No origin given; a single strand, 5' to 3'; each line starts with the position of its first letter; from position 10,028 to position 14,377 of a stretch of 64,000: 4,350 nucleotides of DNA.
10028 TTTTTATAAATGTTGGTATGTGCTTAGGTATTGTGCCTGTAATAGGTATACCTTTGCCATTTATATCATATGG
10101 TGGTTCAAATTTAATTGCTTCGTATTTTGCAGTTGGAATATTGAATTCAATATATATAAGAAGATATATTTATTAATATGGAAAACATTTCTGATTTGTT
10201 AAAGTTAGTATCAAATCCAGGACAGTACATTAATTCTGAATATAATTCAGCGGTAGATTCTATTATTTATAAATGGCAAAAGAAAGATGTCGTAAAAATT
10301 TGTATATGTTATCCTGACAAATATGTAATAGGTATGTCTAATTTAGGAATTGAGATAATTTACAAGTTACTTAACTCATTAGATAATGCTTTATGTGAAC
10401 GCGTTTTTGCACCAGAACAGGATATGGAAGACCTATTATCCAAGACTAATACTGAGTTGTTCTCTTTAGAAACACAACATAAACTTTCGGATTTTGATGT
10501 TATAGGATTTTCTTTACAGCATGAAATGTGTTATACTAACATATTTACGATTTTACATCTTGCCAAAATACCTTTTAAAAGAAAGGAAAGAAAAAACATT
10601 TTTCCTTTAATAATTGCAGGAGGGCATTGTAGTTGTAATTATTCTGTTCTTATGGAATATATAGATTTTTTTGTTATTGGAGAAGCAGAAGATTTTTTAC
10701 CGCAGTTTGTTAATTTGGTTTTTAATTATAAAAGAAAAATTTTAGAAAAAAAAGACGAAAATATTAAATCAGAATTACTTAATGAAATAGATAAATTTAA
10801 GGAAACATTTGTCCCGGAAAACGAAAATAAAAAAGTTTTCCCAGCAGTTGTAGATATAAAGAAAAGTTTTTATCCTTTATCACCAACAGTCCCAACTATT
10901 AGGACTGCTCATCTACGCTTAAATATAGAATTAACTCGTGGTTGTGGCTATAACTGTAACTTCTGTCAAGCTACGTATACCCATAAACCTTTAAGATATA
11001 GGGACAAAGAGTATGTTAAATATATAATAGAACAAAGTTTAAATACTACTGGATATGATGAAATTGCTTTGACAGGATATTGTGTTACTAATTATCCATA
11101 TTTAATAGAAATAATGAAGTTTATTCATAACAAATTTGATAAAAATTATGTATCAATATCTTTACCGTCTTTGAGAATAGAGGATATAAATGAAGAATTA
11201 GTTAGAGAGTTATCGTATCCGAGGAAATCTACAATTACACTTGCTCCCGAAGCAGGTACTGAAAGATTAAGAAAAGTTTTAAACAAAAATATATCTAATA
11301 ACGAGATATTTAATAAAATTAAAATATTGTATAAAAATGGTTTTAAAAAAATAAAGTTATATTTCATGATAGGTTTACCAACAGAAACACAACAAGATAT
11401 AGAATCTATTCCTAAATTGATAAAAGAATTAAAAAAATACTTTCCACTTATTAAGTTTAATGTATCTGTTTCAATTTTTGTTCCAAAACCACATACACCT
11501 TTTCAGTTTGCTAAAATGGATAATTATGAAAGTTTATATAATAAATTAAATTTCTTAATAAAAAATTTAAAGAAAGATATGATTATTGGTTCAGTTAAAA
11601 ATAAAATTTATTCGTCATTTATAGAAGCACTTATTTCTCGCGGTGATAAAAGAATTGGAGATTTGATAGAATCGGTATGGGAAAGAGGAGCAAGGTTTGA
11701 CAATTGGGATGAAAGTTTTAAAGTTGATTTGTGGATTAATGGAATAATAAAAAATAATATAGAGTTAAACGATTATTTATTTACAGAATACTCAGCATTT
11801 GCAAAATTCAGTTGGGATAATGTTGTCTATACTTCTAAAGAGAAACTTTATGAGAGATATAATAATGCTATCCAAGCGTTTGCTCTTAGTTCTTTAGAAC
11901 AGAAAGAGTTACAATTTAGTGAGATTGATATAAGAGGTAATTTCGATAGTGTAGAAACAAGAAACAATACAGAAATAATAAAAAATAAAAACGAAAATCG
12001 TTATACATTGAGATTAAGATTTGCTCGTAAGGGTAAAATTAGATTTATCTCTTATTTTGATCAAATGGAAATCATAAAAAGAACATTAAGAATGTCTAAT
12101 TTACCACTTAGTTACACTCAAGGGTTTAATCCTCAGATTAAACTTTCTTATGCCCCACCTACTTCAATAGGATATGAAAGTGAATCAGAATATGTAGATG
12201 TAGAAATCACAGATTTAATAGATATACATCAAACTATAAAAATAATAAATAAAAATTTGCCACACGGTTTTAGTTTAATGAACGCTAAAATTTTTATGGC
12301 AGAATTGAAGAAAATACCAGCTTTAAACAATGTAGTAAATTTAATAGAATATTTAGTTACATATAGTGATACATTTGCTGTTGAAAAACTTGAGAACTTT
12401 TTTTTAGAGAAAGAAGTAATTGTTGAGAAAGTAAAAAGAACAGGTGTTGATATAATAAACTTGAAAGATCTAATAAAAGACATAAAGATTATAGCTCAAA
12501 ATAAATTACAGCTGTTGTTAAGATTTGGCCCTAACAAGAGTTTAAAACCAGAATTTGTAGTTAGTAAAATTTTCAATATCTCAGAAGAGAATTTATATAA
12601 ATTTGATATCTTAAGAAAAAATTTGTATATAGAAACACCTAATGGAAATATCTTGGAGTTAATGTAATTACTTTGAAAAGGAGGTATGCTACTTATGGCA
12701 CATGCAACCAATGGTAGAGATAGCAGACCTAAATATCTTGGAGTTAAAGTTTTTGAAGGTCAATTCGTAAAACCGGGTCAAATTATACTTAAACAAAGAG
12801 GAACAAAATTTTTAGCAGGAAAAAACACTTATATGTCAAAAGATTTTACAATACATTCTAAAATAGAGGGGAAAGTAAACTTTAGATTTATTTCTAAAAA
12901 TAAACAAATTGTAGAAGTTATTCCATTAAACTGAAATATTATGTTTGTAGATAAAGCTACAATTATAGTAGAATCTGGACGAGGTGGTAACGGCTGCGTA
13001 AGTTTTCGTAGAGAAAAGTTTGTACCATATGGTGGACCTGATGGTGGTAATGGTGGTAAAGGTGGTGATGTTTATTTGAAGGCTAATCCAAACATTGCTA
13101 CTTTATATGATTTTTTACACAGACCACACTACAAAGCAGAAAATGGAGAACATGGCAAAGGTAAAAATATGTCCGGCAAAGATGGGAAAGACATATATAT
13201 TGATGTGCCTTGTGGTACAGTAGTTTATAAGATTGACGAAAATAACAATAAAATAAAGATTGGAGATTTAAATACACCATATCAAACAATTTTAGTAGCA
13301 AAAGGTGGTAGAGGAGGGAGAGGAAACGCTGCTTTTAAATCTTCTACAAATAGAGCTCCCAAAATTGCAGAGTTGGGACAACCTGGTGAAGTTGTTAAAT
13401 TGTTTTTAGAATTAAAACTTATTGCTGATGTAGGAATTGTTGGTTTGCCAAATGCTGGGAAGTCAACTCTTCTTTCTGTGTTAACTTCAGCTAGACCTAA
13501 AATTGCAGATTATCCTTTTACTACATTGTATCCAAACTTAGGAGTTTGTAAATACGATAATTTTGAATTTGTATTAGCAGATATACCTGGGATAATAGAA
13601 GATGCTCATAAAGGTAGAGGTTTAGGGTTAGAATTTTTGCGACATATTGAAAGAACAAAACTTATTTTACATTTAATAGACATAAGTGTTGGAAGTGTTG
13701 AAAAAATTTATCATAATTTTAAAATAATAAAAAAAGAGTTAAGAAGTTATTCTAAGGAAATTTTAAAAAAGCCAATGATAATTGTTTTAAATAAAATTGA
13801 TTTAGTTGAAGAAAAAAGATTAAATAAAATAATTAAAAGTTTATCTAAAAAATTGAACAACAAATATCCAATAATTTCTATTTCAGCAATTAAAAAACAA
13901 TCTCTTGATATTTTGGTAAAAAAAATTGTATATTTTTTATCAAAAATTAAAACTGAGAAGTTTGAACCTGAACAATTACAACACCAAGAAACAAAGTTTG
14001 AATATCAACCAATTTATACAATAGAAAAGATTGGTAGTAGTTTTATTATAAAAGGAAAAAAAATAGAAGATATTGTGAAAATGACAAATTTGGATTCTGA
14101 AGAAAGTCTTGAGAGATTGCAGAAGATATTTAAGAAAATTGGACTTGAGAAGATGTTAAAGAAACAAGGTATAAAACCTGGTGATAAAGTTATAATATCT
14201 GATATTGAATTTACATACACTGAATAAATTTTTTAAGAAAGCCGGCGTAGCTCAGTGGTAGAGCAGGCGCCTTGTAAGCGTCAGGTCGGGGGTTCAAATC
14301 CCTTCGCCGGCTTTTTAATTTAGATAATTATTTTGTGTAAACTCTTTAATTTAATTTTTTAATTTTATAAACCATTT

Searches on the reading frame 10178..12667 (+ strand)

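Call 39: search_protein_families(library=pfam, proteins=[window:10178-12667:+], max_evalue=0.00001)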
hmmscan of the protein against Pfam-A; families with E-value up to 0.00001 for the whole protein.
window:10178-12667:+ (829 aa): 3 families
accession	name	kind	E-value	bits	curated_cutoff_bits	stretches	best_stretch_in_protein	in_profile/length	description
PF19864.5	Radical_SAM_N2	-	3.1e-50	170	29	1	57-213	1-151/151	Radical SAM proteins, N-terminal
PF10105.14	DUF2344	-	1.7e-37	129.5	23.8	1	611-791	2-176/176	Uncharacterized protein conserved in bacteria (DUF2344)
PF04055.27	Radical_SAM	-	1.6e-21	77.7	29.5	1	250-411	1-162/166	Radical SAM superfamily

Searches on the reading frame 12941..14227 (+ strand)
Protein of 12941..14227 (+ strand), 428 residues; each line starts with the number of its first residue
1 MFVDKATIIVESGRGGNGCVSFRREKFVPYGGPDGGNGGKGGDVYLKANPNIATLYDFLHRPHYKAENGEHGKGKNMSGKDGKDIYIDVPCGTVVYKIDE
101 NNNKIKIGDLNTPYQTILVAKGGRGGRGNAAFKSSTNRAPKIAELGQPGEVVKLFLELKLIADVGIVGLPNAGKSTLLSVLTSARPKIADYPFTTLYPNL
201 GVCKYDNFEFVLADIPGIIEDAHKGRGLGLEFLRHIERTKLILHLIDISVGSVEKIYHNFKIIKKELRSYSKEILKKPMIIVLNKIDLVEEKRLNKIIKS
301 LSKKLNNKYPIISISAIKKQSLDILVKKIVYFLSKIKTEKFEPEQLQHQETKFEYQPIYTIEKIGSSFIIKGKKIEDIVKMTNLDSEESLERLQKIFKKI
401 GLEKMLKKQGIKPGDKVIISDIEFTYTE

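Call 40: search_protein_families(library=pfam, proteins=[window:12941-14227:+], max_evalue=0.00001)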
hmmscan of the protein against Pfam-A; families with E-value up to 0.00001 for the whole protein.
window:12941-14227:+ (428 aa): 6 families
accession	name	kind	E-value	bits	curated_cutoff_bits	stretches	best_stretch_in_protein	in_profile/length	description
PF01018.28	GTP1_OBG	-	7.9e-61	204.7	27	1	3-160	1-155/155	GTP1/OBG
PF01926.29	MMR_HSR1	-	1.6e-29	102.8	21.9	1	163-285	1-113/113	50S ribosome-binding GTPase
PF09269.16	DUF1967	-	1.7e-22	79.6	27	1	360-426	2-70/70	Domain of unknown function (DUF1967)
PF02421.24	FeoB_N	-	3.7e-16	59.5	27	1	164-329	3-156/156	Ferrous iron transport protein B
PF00009.33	GTP_EFTU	-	1.9e-08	34.6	26.5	0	275-332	120-185/188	Elongation factor Tu GTP binding domain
PF00025.27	Arf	-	8.8e-08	32.3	22.3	1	165-329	18-170/174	ADP-ribosylation factor family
